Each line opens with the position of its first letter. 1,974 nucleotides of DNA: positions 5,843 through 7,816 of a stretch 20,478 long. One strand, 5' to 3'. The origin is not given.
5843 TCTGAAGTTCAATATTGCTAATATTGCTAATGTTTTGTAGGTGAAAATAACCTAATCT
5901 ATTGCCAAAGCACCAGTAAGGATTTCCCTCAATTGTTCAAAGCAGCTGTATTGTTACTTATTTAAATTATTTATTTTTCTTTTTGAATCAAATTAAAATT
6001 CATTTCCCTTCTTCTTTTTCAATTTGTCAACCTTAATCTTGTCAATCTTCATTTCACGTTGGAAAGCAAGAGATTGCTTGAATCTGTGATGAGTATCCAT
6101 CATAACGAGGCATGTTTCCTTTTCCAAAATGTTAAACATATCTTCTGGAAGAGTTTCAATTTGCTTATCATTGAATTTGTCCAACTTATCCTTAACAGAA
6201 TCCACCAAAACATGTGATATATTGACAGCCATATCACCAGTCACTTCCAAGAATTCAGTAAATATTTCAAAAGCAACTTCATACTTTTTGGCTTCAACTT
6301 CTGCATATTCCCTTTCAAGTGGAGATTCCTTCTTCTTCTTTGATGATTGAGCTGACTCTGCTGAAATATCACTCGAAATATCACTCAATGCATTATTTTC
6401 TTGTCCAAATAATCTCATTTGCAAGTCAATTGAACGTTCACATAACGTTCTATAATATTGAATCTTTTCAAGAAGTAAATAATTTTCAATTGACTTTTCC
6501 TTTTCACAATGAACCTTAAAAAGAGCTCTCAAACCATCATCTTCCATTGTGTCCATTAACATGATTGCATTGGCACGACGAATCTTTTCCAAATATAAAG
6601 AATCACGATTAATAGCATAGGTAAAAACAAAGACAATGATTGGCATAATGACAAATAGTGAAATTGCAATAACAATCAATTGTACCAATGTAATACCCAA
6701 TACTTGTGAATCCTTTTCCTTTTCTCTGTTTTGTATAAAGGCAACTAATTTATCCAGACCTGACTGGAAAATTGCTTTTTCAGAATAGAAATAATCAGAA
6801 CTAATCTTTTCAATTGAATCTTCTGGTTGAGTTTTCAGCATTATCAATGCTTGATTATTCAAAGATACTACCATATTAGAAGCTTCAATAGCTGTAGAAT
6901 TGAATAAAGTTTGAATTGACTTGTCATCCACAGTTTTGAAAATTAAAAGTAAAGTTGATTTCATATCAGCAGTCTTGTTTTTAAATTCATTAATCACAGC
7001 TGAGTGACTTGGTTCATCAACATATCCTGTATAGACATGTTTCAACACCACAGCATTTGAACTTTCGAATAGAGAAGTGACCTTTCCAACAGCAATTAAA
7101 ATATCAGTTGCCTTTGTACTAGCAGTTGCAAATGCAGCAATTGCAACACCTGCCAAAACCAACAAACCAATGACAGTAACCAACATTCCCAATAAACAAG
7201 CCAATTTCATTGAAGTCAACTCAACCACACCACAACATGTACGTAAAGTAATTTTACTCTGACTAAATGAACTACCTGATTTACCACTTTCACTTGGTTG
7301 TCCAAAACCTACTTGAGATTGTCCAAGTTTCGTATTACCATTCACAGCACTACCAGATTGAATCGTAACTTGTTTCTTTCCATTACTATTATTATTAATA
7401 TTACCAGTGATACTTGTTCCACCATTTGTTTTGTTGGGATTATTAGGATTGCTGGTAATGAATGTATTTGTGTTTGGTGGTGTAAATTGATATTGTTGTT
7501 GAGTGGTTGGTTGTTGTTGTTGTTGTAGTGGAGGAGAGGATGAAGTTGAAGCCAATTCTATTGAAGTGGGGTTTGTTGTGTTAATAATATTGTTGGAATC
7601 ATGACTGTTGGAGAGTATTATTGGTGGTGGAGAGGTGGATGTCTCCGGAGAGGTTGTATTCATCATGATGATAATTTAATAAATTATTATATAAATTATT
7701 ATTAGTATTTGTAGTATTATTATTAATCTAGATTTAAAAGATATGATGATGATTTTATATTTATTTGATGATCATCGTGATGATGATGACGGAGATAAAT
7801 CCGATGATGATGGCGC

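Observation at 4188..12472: Subtelomeric cluster of G-protein/cyclic-nucleotide signalling genes, including a two-TM 'sensor-RGS' receptor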

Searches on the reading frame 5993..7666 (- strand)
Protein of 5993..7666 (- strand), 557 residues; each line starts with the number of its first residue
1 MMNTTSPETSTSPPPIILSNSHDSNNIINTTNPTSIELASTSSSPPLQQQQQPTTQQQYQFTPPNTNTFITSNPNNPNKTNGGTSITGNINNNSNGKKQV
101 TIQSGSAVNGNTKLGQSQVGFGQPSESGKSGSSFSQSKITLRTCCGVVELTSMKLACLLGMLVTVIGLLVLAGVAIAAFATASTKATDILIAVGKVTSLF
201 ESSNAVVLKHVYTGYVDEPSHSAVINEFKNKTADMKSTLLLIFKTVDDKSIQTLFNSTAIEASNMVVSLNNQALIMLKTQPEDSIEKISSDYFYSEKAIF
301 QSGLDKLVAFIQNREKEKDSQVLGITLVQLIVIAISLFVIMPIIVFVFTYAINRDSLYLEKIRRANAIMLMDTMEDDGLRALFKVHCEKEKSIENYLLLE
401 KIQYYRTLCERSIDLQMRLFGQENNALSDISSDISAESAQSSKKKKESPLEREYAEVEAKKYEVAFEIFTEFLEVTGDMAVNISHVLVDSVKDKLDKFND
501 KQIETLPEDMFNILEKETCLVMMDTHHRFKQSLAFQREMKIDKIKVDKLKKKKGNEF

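Call 5: search_protein_families(library=pfam, proteins=[window:5993-7666:-], max_evalue=0.1)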
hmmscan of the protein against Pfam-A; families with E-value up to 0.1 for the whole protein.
window:5993-7666:- (557 aa): 1 family
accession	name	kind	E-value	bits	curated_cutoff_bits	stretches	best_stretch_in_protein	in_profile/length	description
PF00615.24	RGS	-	2e-05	25.4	23.9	1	373-537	5-116/117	Regulator of G protein signaling domain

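Call 8: find_homologous_proteins(query=window:5993-7666:-, max_evalue=0.001)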
Query window:5993-7666:- (557 aa): 19 proteins with E <= 0.001 among 8000 candidates.
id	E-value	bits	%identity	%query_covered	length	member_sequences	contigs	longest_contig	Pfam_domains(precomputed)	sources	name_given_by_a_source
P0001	3.5e-219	747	75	82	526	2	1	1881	-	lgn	-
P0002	2.3e-215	734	67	96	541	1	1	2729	-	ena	-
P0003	1.4e-214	732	65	97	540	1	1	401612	-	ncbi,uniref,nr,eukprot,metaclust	ncbi:predicted protein [Naegleria gruberi]|uniref:Predicted protein n=1 Tax=Naegleria gruberi TaxID=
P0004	4.1e-213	727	68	92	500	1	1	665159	-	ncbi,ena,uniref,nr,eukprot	ncbi:RGS domain-containing protein [Naegleria gruberi]|uniref:RGS domain-containing protein n=1 Tax=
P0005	8.1e-211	719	74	81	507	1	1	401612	PF00615.25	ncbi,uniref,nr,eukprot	ncbi:predicted protein [Naegleria gruberi]|uniref:Predicted protein n=1 Tax=Naegleria gruberi TaxID=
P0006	2.0e-194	665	65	89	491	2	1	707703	-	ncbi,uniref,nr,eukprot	ncbi:RGS domain-containing protein [Naegleria gruberi]|uniref:RGS domain-containing protein n=1 Tax=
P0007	7.8e-188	643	65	85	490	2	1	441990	-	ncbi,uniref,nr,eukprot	ncbi:RGS-domain-containing protein [Naegleria gruberi]|uniref:RGS-domain-containing protein n=1 Tax=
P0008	3.8e-175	601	72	70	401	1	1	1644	PF00615.25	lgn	-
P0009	2.5e-173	595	64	83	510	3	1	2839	PF00615.25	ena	-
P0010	3.8e-172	592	57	90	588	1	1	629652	-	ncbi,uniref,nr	ncbi:hypothetical protein C9374_005460 [Naegleria lovaniensis]|uniref:RGS domain-containing protein 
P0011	2.6e-170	585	62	76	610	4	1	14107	PF00615.25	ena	-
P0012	5.0e-161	555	54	88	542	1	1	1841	PF00615.25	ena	-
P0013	4.1e-128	446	53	78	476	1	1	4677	PF00615.25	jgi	-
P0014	2.6e-124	434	49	78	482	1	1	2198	PF00615.25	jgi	-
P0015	1.7e-109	385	46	78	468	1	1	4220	PF00615.25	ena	-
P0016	2.7e-106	374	45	76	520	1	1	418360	PF00615.25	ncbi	ncbi:hypothetical protein ABK040_013815 [Willaertia magna]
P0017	9.5e-86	307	37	80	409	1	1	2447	PF00615.25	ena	-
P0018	9.7e-72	260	34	73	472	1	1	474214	PF00615.25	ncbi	ncbi:hypothetical protein ABK040_004530 [Willaertia magna]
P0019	3.1e-59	219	37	46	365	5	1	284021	PF00615.25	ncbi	ncbi:hypothetical protein ABK040_004965 [Willaertia magna]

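Call 20: search_protein_representatives(alignment_id=A1)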
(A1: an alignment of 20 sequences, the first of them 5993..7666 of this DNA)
Query: 20 sequences, 481 profile positions. Proteins with E-value up to 0.001 (for the whole library): 198; up to 1e-10: 88; up to 1e-30: 59. The best 150 are listed.
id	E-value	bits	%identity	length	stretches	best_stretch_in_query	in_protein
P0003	2.6e-228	775.2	-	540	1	8-480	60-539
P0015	3.5e-189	646.2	-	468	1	4-481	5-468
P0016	3.7e-182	623.0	-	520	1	5-481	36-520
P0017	5.9e-159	546.5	-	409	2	34-339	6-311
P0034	1.2e-135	469.6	-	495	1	12-478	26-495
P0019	1.8e-129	449.2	-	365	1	151-478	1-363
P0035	2.0e-126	439.2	-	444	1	53-465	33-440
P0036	6.3e-124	431.0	-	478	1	12-475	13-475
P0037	3.7e-123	428.4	-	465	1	19-472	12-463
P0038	7.4e-117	407.6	-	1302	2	29-437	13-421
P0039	7.5e-116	404.3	-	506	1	38-478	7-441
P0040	4.7e-115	401.7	-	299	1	193-481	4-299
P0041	7.3e-110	384.6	-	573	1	19-471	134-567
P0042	2.1e-108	379.8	-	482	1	7-468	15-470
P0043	2.9e-108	379.3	-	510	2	61-344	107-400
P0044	6.5e-105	368.3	-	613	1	8-478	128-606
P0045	7.0e-105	368.2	-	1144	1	46-478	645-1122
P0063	7.6e-72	259.2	-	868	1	56-477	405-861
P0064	1.7e-70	254.7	-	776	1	28-477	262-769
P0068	6.3e-62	226.5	-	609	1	19-479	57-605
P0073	2.7e-56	207.9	-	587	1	40-478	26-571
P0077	1.9e-46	175.5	-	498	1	10-472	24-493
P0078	8.9e-46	173.2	-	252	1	18-169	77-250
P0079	5.9e-45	170.5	-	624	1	31-397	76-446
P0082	5.6e-37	144.2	-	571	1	23-456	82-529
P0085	7.5e-35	137.2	-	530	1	23-478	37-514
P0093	1.8e-25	106.3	-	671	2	250-454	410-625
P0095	4.3e-25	105.0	-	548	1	26-463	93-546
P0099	1.8e-22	96.4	-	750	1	192-456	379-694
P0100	6.9e-22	94.5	-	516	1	75-459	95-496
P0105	8.2e-18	81.0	-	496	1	31-454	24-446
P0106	1.0e-17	80.7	-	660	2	51-314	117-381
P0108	2.1e-16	76.4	-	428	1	29-457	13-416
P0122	3.0e-08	49.5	-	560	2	11-274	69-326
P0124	3.8e-08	49.1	-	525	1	158-455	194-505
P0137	1.0e-06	44.4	-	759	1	144-263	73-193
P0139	1.2e-06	44.2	-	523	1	141-263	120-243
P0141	1.9e-06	43.5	-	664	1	87-266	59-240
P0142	2.1e-06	43.4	-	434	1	82-264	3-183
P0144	3.7e-06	42.6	-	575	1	144-265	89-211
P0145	4.0e-06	42.5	-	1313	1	141-266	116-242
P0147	5.6e-06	42.0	-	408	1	86-287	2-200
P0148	7.1e-06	41.7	-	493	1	107-270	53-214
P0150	1.1e-05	41.0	-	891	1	145-266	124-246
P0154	2.0e-05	40.2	-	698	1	90-265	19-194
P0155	2.4e-05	39.9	-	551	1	86-285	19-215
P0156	2.4e-05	39.9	-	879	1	88-273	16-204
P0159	3.5e-05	39.4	-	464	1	98-263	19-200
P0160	3.6e-05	39.3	-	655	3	149-266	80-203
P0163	4.4e-05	39.1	-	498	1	146-275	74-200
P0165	5.8e-05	38.6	-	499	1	142-264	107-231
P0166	6.7e-05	38.5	-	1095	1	119-274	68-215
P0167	6.9e-05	38.4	-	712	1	88-292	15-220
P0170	9.6e-05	37.9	-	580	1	147-273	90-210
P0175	1.4e-04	37.4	-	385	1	93-264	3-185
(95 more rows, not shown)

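Call 21: predict_structure(alignment_id=A1)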
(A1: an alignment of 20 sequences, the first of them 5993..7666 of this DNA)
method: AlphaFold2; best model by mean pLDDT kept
length: 557 residues; sequences in the alignment: 20
mean_pLDDT: 67.7   pTM: 0.38
mean pLDDT of the five models: 67.7, 67.0, 66.9, 62.2, 61.0
residues with pLDDT >= 90: 64; 70-90: 291; 50-70: 35; < 50: 167
segments of 3 or more residues with pLDDT < 50: 1-13, 15-142, 146-148, 425-445
pLDDT, mean of each block of 10 residues (from residue 1): 32 37 33 33 34 30 33 36 30 31 29 29 32 40 48 70 80 79 72 90 91 81 90 90 80 81 91 88 90 92 88 83 82 81 77 65 76 85 90 89 89 83 51 38 55 87 87 75 78 83 76 84 87 84 80 64
secondary structure, 60 per line:
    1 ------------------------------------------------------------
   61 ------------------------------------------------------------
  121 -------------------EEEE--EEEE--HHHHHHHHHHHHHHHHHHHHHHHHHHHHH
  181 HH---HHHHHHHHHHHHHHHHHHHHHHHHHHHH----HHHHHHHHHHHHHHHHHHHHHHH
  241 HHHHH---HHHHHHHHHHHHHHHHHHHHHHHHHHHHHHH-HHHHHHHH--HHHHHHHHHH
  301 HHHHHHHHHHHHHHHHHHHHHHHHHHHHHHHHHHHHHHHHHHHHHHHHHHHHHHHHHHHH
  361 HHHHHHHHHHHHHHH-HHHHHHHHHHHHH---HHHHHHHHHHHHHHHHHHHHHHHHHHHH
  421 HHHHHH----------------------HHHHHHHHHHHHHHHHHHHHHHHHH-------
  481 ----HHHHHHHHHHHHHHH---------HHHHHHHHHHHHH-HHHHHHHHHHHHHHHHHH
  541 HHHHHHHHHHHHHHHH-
elements in order: E140-143 E146-149 H152-182 H186-213 H218-245 H249-279 H281-288 H291-375 H377-389 H393-426 H449-473 H485-499 H509-521 H523-556

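Call 26: search_protein_families(library=pfam, proteins=[P0137, P0141, P0145, P0150, P0154, P0156, P0166, P0167, P0139, P0144], max_evalue=0.001)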
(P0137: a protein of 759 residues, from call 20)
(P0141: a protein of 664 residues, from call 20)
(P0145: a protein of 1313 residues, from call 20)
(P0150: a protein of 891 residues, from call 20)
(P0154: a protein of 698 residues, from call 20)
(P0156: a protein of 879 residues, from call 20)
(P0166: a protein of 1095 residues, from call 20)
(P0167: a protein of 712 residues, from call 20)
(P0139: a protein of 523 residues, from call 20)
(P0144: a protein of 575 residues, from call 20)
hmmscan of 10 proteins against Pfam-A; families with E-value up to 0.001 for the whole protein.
P0137 (759 aa): 8 families
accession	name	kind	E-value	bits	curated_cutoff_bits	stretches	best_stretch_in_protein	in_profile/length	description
PF00989.32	PAS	-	2.2e-25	89.3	22.6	1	357-469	2-113/113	PAS fold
PF02518.31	HATPase_c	-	4.9e-25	88.6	26.4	1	621-744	2-109/111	Histidine kinase-, DNA gyrase B-, and HSP90-like ATPase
PF08447.18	PAS_3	-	2.6e-22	79.3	25.6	1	252-337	2-88/89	PAS fold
PF13426.13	PAS_9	-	3.5e-22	79.1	27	1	367-471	2-103/103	PAS domain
PF00512.31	HisKA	-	4.4e-18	65.5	26.9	1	506-574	1-66/66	His Kinase A (phospho-acceptor) domain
PF08448.16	PAS_4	-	2e-12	47.7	23.1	1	362-474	1-110/110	PAS fold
PF13188.13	PAS_8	-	7.1e-10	38.9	21.8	1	356-407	1-53/65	PAS domain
PF24820.1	Diguanyl_cycl_sensor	-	3.9e-06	27.2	28.1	1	363-467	3-108/109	Diguanylate cyclase-like sensor domain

P0141 (664 aa): 3 families
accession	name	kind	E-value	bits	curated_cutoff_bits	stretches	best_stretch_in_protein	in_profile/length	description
PF02518.31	HATPase_c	-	2e-23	83.4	26.4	1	532-644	2-109/111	Histidine kinase-, DNA gyrase B-, and HSP90-like ATPase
PF00512.31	HisKA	-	8e-17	61.5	26.9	1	412-485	1-66/66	His Kinase A (phospho-acceptor) domain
PF13426.13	PAS_9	-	8.6e-05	23.2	27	1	286-377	12-103/103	PAS domain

P0145 (1313 aa): 10 families
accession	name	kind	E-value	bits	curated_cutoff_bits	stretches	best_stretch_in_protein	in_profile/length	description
PF13426.13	PAS_9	-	3.9e-54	181.7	27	4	662-763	3-103/103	PAS domain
PF08448.16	PAS_4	-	1.6e-49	167.1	23.1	4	529-640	1-110/110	PAS fold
PF00989.32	PAS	-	9.6e-47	158.1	22.6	4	1040-1148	5-113/113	PAS fold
PF08447.18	PAS_3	-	1.5e-43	147.4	25.6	3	294-370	4-80/89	PAS fold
PF13188.13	PAS_8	-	1e-26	92.3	21.8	2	523-572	1-45/65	PAS domain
PF12860.13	PAS_7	-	4.8e-09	36.8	27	0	656-768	1-114/115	PAS fold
PF14598.12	PAS_11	-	1e-07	32.3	25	0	312-386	33-107/109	PAS domain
PF24820.1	Diguanyl_cycl_sensor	-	1.1e-06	29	28.1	0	655-696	1-42/109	Diguanylate cyclase-like sensor domain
PF01590.32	GAF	-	4.3e-06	27.7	22.4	1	787-916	6-131/133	GAF domain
PF13185.12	GAF_2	-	1.4e-05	25.7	28.6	1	793-898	14-115/136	GAF domain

P0150 (891 aa): 8 families
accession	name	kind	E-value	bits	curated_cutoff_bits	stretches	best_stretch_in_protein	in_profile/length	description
PF08447.18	PAS_3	-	9.9e-47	157.6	25.6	3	546-622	4-82/89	PAS fold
PF13426.13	PAS_9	-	3.9e-38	130.3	27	3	419-515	9-103/103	PAS domain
PF00989.32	PAS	-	1.4e-30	106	22.6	3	289-386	17-113/113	PAS fold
PF02518.31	HATPase_c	-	6.7e-27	94.6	26.4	1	781-890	1-109/111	Histidine kinase-, DNA gyrase B-, and HSP90-like ATPase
PF08448.16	PAS_4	-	1.6e-26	93.2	23.1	3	407-518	1-110/110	PAS fold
PF13188.13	PAS_8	-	1.8e-13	50.3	21.8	0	401-448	1-48/65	PAS domain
PF14598.12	PAS_11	-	1.2e-08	35.3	25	0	423-489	14-79/109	PAS domain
PF14501.12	HATPase_c_5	-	1e-06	29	22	1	785-879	5-93/102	GHKL domain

P0154 (698 aa): 3 families
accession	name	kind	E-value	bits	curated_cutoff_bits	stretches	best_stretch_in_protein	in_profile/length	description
PF02518.31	HATPase_c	-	1.5e-17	64.5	26.4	1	546-676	6-109/111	Histidine kinase-, DNA gyrase B-, and HSP90-like ATPase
PF01627.28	Hpt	-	1e-08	35.7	24.6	1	376-446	4-73/84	Hpt domain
PF13581.12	HATPase_c_2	-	0.00018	22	27.4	1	533-672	23-125/127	Histidine kinase-like ATPase domain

P0156 (879 aa): 8 families
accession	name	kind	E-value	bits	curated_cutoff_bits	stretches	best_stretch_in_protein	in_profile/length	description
PF02518.31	HATPase_c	-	3.6e-30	105.1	26.4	1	613-727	2-110/111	Histidine kinase-, DNA gyrase B-, and HSP90-like ATPase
PF00072.30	Response_reg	-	7.8e-26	90.9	30.2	1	754-862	1-110/111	Response regulator receiver domain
PF12860.13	PAS_7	-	5.2e-20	72.1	27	1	370-483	1-114/115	PAS fold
PF00512.31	HisKA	-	1.8e-18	66.8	26.9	1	499-564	1-66/66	His Kinase A (phospho-acceptor) domain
PF08447.18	PAS_3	-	1.2e-16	61.2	25.6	1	258-346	2-89/89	PAS fold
PF00989.32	PAS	-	1.5e-07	31.9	22.6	1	247-349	13-113/113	PAS fold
PF08448.16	PAS_4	-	1.6e-06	28.7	23.1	0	280-353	38-109/110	PAS fold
PF13188.13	PAS_8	-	4.9e-06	26.7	21.8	0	365-405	2-44/65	PAS domain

P0166 (1095 aa): 13 families
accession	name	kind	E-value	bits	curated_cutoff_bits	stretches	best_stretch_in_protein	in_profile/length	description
PF13426.13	PAS_9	-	4.3e-60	200.8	27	4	378-481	1-103/103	PAS domain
PF00989.32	PAS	-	7.6e-49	164.9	22.6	4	598-708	1-113/113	PAS fold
PF08448.16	PAS_4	-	1.4e-48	164.1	23.1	4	729-837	1-109/110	PAS fold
PF08447.18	PAS_3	-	2.9e-32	111.2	25.6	3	265-342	4-81/89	PAS fold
PF02518.31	HATPase_c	-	4.4e-24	85.5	26.4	1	985-1094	1-109/111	Histidine kinase-, DNA gyrase B-, and HSP90-like ATPase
PF13188.13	PAS_8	-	1.6e-23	82.2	21.8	2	368-416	1-49/65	PAS domain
PF24820.1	Diguanyl_cycl_sensor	-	3.4e-11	43.5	28.1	1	373-464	1-96/109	Diguanylate cyclase-like sensor domain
PF14598.12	PAS_11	-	2.1e-07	31.3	25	0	284-338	34-88/109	PAS domain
PF00512.31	HisKA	-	4.9e-07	30.1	26.9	1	861-942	6-64/66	His Kinase A (phospho-acceptor) domain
PF13596.12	PAS_10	-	6.3e-07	30.4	22.1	0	604-709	5-106/106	PAS domain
PF12860.13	PAS_7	-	2.8e-06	27.9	27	1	604-715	1-114/115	PAS fold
PF08446.17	PAS_2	-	6.7e-05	24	21.4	0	626-686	34-93/107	PAS fold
PF14501.12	HATPase_c_5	-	0.00097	19.5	22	0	989-1079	5-89/102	GHKL domain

P0167 (712 aa): 4 families
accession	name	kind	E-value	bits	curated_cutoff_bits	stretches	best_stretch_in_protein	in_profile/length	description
PF02518.31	HATPase_c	-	1.2e-29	103.5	26.4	1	330-445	1-110/111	Histidine kinase-, DNA gyrase B-, and HSP90-like ATPase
PF00072.30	Response_reg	-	1.1e-22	80.7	30.2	1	472-582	1-109/111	Response regulator receiver domain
PF00512.31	HisKA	-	3.7e-19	69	26.9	1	218-283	1-66/66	His Kinase A (phospho-acceptor) domain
PF01627.28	Hpt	-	4.1e-15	56.2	24.6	1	618-695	1-78/84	Hpt domain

P0139 (523 aa): 6 families
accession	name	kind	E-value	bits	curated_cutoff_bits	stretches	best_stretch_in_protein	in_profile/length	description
PF13426.13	PAS_9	-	3e-34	117.8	27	2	288-388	5-103/103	PAS domain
PF08448.16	PAS_4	-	6.3e-20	71.9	23.1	2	408-517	2-110/110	PAS fold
PF00989.32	PAS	-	6.8e-20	71.6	22.6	2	401-511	1-112/113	PAS fold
PF08447.18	PAS_3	-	1.3e-18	67.4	25.6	1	298-373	4-79/89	PAS fold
PF13188.13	PAS_8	-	1.4e-10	41.1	21.8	1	401-457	1-54/65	PAS domain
PF12860.13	PAS_7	-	3.8e-06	27.5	27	1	408-520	2-115/115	PAS fold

P0144 (575 aa): 4 families
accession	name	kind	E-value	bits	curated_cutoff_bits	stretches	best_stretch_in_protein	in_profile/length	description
PF13426.13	PAS_9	-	9.5e-14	52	27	1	432-533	3-103/103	PAS domain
PF08448.16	PAS_4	-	3.4e-08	34.1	23.1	1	427-536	2-110/110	PAS fold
PF12860.13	PAS_7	-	0.00014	22.4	27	0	426-538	1-114/115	PAS fold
PF00989.32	PAS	-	0.00096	19.6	22.6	0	421-531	2-113/113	PAS fold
